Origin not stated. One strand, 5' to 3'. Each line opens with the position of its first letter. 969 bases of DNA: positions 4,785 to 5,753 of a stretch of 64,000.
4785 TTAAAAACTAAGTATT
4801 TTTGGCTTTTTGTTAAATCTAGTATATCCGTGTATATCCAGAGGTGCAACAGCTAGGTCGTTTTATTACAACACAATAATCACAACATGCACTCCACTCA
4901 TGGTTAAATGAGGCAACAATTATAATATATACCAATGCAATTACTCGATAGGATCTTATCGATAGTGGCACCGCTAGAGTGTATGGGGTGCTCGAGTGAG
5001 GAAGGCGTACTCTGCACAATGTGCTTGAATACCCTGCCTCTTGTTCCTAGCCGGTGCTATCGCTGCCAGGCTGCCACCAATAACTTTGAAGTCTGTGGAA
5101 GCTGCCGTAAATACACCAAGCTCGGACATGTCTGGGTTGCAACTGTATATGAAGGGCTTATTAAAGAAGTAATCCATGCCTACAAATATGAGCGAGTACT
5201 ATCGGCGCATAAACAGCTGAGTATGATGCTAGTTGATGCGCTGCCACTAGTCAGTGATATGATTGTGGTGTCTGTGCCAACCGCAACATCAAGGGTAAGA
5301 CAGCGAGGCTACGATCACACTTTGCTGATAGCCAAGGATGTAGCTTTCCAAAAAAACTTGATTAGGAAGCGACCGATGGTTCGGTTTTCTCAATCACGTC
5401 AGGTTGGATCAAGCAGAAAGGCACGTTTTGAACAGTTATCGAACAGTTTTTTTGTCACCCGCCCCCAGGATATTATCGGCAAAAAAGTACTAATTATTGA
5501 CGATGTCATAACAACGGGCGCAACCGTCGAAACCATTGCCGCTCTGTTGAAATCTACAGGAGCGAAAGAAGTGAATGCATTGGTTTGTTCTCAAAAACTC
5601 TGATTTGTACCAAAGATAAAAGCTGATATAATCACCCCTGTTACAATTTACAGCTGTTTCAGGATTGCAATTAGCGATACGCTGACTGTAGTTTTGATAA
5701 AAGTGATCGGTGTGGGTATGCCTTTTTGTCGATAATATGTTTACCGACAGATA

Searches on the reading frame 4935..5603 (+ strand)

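Call 99: search_protein_families(library=pfam, proteins=[window:4935-5603:+], max_evalue=0.01)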
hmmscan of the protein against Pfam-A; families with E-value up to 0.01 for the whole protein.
window:4935-5603:+ (222 aa): 5 families
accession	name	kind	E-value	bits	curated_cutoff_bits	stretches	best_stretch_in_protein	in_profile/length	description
PF00156.33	Pribosyltran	-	3.6e-10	39.8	26.3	1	164-217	67-122/158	Phosphoribosyl transferase domain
PF18912.6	DZR_2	-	1.6e-05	25.1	27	1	8-58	2-56/56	Double zinc ribbon domain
PF14681.12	UPRTase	-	0.0023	17.9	27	1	171-218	109-156/206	Uracil phosphoribosyltransferase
PF15610.12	PRTase_3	-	0.0058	16.5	28.7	1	107-211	63-165/264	PRTase ComF-like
PF15611.11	EH_Signature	-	0.0058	16.4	27.5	1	133-210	48-112/423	EH_Signature domain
